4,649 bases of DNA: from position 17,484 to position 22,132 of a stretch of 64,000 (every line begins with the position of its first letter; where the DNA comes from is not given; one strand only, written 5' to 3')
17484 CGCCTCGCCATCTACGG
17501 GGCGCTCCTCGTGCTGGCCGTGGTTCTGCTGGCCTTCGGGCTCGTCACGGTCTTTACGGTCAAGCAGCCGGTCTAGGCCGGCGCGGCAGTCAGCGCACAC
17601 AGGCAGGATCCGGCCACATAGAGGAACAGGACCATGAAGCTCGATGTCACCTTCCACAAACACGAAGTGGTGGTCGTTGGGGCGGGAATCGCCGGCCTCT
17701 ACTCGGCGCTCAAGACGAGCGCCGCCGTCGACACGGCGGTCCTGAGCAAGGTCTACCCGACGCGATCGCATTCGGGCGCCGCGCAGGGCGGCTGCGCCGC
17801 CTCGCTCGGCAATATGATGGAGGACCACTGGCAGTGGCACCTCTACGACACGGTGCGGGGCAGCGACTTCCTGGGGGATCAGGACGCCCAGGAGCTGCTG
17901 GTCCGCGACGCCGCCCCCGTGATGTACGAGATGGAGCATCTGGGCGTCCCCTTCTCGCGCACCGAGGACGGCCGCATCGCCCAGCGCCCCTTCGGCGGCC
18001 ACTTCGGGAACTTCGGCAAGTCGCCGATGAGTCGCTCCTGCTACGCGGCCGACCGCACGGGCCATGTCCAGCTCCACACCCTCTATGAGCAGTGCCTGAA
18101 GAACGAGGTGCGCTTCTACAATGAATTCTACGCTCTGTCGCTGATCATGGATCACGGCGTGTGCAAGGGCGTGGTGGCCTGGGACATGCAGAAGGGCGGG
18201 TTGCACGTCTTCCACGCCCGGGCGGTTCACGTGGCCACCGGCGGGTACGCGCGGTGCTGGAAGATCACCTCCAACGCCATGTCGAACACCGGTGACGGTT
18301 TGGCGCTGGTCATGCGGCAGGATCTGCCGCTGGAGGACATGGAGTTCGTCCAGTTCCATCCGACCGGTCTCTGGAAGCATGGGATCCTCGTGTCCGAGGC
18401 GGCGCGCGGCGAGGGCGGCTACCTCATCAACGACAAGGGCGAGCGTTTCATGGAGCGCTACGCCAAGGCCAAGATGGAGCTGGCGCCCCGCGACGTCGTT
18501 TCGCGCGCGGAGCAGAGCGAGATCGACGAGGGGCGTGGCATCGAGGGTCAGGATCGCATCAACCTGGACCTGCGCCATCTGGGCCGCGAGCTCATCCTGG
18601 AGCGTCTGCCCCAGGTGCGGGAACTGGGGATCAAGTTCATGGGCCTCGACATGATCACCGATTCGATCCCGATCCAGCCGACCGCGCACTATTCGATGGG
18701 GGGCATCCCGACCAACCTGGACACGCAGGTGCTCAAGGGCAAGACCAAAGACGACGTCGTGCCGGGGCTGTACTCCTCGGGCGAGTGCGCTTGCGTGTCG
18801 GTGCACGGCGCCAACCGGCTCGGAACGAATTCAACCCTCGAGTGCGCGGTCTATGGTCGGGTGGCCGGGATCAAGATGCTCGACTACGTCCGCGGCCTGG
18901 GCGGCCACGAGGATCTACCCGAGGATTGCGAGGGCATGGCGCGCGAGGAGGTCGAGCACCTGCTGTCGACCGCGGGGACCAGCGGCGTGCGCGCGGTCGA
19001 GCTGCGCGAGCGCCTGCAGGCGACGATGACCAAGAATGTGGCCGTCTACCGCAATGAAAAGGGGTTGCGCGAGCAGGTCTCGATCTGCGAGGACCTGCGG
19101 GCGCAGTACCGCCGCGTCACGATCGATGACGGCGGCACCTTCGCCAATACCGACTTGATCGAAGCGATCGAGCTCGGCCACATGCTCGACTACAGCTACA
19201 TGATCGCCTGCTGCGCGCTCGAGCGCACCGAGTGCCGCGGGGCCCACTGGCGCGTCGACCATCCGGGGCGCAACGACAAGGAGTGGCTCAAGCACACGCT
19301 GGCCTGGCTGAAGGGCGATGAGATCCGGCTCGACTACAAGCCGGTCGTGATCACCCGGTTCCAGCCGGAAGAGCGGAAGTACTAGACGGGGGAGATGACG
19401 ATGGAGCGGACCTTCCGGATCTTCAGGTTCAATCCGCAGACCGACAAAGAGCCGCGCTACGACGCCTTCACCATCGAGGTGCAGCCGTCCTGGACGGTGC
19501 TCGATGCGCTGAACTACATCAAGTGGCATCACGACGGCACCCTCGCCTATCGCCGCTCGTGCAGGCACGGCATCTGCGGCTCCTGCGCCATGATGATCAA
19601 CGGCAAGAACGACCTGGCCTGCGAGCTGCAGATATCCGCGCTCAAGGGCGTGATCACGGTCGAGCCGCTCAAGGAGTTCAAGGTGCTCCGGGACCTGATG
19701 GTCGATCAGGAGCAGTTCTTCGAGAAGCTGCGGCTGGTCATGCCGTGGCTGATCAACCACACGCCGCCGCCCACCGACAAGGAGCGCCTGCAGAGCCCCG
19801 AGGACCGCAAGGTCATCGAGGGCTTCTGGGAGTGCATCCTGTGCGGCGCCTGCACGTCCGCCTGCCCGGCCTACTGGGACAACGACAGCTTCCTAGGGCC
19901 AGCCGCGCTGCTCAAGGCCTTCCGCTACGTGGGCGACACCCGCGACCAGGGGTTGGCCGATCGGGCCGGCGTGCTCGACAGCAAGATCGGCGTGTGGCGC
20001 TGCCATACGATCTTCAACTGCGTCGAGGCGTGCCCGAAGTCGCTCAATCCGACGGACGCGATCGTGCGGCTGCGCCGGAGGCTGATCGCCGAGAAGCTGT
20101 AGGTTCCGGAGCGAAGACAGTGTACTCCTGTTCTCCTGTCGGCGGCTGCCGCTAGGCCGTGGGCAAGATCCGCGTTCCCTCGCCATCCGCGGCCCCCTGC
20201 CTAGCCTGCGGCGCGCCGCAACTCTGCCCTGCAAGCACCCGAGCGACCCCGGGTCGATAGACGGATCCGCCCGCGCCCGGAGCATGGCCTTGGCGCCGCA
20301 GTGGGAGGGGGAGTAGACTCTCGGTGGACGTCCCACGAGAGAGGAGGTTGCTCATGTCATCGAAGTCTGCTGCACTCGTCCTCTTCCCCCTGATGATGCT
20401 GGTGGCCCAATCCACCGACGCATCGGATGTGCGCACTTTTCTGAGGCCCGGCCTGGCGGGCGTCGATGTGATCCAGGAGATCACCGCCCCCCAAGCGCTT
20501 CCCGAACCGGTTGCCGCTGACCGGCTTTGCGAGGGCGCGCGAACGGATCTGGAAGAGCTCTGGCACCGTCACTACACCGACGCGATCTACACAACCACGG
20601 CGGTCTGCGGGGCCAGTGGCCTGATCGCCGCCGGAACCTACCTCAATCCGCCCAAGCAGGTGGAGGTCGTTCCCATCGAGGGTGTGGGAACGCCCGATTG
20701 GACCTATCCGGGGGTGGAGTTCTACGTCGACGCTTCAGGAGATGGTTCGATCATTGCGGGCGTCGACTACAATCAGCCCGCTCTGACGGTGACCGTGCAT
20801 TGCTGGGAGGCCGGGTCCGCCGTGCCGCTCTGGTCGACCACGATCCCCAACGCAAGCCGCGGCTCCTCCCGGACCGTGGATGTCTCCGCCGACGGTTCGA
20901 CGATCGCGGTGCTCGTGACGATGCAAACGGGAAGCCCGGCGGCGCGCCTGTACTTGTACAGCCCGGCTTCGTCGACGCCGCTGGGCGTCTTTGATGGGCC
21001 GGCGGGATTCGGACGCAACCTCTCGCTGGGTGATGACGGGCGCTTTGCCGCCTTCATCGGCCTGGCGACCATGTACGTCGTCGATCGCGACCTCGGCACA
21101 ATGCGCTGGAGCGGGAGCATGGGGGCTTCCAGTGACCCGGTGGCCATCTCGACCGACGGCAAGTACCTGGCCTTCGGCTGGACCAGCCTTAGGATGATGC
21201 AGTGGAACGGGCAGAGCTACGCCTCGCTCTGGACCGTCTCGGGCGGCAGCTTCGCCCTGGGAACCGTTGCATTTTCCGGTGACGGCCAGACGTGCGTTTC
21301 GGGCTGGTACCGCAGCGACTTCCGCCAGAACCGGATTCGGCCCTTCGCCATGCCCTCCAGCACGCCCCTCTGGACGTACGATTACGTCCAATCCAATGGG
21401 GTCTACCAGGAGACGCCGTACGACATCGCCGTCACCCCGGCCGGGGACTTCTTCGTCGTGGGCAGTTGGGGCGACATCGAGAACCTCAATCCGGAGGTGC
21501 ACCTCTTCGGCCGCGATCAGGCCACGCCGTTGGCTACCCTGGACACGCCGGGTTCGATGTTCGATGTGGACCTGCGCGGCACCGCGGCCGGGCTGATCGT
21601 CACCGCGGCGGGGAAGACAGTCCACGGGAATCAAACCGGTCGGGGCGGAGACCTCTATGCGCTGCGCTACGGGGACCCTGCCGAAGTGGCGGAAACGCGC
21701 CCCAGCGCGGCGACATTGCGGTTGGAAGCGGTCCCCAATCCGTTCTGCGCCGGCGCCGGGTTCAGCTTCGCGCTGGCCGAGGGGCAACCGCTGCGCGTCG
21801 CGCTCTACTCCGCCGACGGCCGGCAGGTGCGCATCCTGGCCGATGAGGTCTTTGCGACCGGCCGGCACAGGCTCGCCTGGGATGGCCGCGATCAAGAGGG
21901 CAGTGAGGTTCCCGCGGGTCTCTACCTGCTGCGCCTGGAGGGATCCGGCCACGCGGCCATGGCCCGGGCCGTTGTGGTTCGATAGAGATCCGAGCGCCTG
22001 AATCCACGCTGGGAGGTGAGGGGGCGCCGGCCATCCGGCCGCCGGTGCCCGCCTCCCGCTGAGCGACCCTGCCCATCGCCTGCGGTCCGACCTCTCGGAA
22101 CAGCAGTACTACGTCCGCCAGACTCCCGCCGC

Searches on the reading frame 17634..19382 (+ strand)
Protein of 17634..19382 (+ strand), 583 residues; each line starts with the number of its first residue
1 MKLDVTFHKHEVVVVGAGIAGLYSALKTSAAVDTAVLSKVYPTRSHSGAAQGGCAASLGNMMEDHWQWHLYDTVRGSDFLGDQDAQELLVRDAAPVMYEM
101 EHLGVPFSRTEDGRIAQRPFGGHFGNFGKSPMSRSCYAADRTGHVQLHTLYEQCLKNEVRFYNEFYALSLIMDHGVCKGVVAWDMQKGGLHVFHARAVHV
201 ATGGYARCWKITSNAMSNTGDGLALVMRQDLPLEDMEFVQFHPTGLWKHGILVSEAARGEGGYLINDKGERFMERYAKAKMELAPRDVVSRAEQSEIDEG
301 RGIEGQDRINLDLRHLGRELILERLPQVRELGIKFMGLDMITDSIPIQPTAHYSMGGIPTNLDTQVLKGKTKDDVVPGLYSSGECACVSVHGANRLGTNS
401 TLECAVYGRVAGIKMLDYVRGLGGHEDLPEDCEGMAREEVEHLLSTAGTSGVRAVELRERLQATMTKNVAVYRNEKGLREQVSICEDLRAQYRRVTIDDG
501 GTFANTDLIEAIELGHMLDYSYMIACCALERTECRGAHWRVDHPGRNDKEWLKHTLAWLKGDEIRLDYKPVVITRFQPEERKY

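Call 5: search_protein_families(library=pfam, proteins=[window:17634-19382:+], max_evalue=0.01)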
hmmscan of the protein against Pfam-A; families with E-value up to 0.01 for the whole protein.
window:17634-19382:+ (583 aa): 4 families
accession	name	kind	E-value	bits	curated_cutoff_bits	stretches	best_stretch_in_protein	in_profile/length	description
PF00890.30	FAD_binding_2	-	4.7e-100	336.1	20.4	1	12-400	2-413/414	FAD binding domain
PF02910.25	Succ_DH_flav_C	-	1.7e-41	141.7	20.8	1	458-583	1-130/130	Fumarate reductase flavoprotein C-term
PF01266.30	DAO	-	2.6e-07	30.9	27.9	1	12-101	2-75/353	FAD dependent oxidoreductase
PF05957.18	DUF883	-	0.0034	17.7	25.4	1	436-465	10-40/53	DUF883 N-terminal domain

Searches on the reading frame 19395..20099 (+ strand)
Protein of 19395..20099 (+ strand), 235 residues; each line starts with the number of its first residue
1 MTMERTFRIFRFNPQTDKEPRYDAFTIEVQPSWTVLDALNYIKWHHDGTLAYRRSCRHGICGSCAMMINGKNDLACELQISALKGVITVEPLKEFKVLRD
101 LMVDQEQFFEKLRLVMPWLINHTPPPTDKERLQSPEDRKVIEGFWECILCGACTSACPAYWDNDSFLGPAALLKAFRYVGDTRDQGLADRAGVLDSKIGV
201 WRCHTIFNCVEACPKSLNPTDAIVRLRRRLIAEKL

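Call 5: search_protein_families(library=pfam, proteins=[window:19395-20099:+], max_evalue=0.01)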
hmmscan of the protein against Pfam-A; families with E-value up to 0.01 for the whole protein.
window:19395-20099:+ (235 aa): 11 families
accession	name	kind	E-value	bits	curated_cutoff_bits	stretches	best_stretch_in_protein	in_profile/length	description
PF13085.11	Fer2_3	-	1.3e-37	128.5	27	1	6-110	1-107/107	2Fe-2S iron-sulfur cluster binding domain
PF13183.11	Fer4_8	-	6.1e-14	52.7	27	2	146-216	4-67/68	4Fe-4S dicluster domain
PF13237.11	Fer4_10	-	1.5e-11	44.5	25.5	1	146-214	8-53/53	4Fe-4S dicluster domain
PF13534.11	Fer4_17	-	1.4e-08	35.5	22.2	1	146-218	1-61/61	4Fe-4S dicluster domain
PF13187.11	Fer4_9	-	2.4e-07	31.1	27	2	146-216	1-50/52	4Fe-4S dicluster domain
PF12838.12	Fer4_7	-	4.8e-06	27.4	27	1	147-215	2-50/52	4Fe-4S dicluster domain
PF00111.32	Fer2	-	2.1e-05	24.8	21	1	25-70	8-50/77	2Fe-2S iron-sulfur cluster binding domain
PF12797.12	Fer4_2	-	0.00027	21.2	24.5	1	146-159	9-22/22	4Fe-4S binding domain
PF13459.11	Fer4_15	-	0.0014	19.7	22.4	0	145-165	6-26/66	4Fe-4S single cluster domain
PF12800.12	Fer4_4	-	0.004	17.8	24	1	147-160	4-17/17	4Fe-4S binding domain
PF00037.32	Fer4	-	0.0078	16.4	21.1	1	147-159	8-20/24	4Fe-4S binding domain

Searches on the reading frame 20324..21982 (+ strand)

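Call 5: search_protein_families(library=pfam, proteins=[window:20324-21982:+], max_evalue=0.01)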
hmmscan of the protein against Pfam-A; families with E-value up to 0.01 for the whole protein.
window:20324-21982:+ (553 aa): 2 families
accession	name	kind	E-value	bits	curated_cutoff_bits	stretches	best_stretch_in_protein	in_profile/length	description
PF13860.13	FlgD_ig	-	3.6e-06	27.3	27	1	490-540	25-75/79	FlgD Ig-like domain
PF23414.1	Beta-prop_EML_2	-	0.0032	17.3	90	0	259-327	31-99/266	Echinoderm microtubule-associated protein second beta-propeller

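Call 6: search_protein_families(library=ncbifam, proteins=[window:20324-21982:+], max_evalue=0.01)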
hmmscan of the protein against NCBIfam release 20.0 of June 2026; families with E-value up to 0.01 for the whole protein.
window:20324-21982:+ (553 aa): 3 families
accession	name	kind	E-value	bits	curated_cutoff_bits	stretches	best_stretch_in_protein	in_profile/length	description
NF005176.1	PRK06655.1-1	equivalog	2.4e-05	24.3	230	1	489-542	98-153/197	flagellar hook assembly protein FlgD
NF033707.1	T9SS_sortase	equivalog_domain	0.00017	19.4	420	1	462-539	994-1076/1095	type IX secretion system sortase PorU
NF009453.0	PRK12813.1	equivalog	0.0096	15.5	264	0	495-541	131-174/223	flagellar basal body rod modification protein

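Call 58: search_protein_families(library=padloc, proteins=[window:20324-21982:+], max_evalue=0.001)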
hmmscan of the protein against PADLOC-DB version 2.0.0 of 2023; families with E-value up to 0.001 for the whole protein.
window:20324-21982:+ (553 aa): 0 families
